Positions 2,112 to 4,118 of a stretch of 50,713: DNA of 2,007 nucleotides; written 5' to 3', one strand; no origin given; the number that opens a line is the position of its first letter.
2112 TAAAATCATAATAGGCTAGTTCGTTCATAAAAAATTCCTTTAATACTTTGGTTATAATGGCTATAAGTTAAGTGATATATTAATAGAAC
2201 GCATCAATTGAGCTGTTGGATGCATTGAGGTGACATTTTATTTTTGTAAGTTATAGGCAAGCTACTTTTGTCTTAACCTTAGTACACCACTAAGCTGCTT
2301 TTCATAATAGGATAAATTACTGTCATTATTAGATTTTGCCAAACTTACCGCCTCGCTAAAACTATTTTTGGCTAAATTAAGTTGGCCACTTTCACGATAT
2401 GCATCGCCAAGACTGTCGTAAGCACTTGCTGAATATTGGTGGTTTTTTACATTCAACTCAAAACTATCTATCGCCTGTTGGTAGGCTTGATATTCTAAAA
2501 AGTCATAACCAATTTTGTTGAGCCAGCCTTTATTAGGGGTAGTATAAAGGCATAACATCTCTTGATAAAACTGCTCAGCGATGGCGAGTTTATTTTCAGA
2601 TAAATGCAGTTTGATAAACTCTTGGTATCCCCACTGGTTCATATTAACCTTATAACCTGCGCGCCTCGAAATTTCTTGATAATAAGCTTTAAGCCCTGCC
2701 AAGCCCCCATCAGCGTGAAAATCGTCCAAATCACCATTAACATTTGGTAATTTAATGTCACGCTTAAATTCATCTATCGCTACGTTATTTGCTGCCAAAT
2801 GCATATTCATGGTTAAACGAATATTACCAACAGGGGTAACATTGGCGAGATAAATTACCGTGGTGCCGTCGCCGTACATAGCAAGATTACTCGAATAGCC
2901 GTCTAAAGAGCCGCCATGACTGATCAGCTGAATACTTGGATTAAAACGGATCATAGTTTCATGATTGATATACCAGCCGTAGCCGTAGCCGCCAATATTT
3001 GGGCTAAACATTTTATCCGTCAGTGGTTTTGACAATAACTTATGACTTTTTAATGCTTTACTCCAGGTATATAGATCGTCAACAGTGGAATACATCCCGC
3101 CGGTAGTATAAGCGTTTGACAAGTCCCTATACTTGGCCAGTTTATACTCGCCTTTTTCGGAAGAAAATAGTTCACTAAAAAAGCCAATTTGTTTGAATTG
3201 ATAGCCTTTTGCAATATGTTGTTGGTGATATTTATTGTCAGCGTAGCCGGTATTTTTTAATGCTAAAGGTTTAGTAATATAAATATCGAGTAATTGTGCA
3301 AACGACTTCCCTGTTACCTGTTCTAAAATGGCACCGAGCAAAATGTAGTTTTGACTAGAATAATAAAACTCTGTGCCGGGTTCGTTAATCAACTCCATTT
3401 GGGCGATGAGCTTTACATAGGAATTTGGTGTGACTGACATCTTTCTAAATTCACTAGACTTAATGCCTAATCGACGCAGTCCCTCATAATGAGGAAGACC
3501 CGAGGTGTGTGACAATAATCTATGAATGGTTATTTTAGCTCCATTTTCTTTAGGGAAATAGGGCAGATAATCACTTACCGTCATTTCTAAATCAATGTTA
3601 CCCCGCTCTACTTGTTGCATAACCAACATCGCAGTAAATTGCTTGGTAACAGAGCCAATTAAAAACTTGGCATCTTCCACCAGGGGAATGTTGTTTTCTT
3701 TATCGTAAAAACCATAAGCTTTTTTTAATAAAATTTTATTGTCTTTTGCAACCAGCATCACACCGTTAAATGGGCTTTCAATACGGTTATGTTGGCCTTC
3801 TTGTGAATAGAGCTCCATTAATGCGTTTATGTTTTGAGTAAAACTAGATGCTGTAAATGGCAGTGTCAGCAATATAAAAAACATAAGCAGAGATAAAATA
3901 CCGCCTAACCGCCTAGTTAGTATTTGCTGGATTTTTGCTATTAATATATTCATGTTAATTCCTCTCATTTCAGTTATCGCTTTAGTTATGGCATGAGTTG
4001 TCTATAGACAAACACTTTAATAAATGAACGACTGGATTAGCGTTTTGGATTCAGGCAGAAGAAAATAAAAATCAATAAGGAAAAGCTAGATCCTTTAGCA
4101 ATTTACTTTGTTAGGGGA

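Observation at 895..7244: Mirror-image duplicated modules: serine-hydrolase-TPR / membrane protein / ECF sigma, sharing one 30-nt ECF-type promoter motif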

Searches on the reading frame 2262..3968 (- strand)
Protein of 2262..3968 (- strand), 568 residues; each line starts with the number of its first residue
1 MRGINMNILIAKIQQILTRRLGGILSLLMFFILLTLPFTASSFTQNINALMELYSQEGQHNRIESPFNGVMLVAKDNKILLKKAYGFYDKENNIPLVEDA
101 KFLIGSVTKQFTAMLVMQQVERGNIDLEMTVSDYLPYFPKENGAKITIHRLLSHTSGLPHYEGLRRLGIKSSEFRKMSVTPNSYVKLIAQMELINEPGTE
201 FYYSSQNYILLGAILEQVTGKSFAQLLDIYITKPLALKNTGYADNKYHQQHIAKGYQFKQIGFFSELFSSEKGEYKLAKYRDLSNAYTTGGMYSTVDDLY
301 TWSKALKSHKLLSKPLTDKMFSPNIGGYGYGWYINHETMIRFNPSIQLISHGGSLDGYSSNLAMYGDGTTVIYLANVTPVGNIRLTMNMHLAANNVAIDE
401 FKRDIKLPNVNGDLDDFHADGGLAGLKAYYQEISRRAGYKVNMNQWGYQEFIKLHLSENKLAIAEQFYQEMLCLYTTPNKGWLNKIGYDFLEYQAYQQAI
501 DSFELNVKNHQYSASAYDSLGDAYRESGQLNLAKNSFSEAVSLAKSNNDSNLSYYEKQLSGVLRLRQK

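Call 8: search_protein_families(library=pfam, proteins=[window:2262-3968:-], max_evalue=0.01)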
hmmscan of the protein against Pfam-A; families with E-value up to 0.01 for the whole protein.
window:2262-3968:- (568 aa): 4 families
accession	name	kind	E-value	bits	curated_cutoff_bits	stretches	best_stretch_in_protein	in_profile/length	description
PF00144.29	Beta-lactamase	-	1.2e-57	196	27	1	70-381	18-316/329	Beta-lactamase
PF13181.12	TPR_8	-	0.00017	21.9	25.7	1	514-546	1-33/34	Tetratricopeptide repeat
PF13424.12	TPR_12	-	0.00021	21.9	30.1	1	495-545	25-76/77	Tetratricopeptide repeat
PF07719.23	TPR_2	-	0.0099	16.4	27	1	514-547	1-34/34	Tetratricopeptide repeat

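Call 50: search_protein_families(library=ncbifam, proteins=[window:2262-3968:-], max_evalue=0.01)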
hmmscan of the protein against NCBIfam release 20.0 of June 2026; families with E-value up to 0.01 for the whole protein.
window:2262-3968:- (568 aa): 48 families (the best 25 are shown)
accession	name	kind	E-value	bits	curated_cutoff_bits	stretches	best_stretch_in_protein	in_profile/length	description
NF007943.0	PRK10662.1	equivalog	1.7e-26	92.7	266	1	33-310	13-275/380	D-alanyl-D-alanine-carboxypeptidase/endopeptidase AmpH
NF009622.0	PRK13128.1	equivalog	3.7e-21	75.2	443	1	68-264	24-214/518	D-aminopeptidase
NF002968.0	PRK03642.1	equivalog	4.7e-18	65.2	385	1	61-244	49-244/432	penicillin binding protein PBP4B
NF052559.1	MthAcHydAcmB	equivalog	4.4e-16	58.6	550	1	69-298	26-261/391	methyl acetate hydrolase AcmB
NF033085.1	bla_class_C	equivalog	9.9e-16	57.5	415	1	83-257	37-200/356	class C beta-lactamase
NF038269.1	lipase_LipE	equivalog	7.1e-14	51.7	750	1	92-248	78-228/407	lipase LipE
NF041666.1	ampC_Ecan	exception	6.3e-11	41.8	860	1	85-258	63-225/381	CMY2-MIR-ACT-EC family cephalosporin-hydrolyzing class C beta-lactamase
NF038366.1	blaSFDC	exception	6.4e-11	41.9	840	1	84-258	62-225/382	SFDC family class C beta-lactamase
NF045671.1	blaPNC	exception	8.1e-11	41.4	750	1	84-258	79-244/401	PNC family class C beta-lactamase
NF038089.1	blaYRC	exception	2.1e-10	40.1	870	1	84-257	62-224/381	YRC family class C beta-lactamase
NF012173.1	CMY2-MIR-ACT-EC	exception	4.9e-10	38.7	680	1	85-257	63-224/380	CMY2/MIR/ACT/EC family class C beta-lactamase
NF033569.1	blaLHK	exception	7.2e-10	38.3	850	1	83-242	70-218/390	LHK family class C beta-lactamase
NF012102.1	blaDHA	exception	1.1e-09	37.9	800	1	84-260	61-226/379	DHA family class C beta-lactamase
NF000185.2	BlaEC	exception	1.1e-09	37.8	850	1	84-257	58-220/377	BlaEC family class C beta-lactamase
NF052353.1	EstBLacLipLMycb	equivalog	1.7e-09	37.1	650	1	71-236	44-200/420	esterase/beta-lactamase LipL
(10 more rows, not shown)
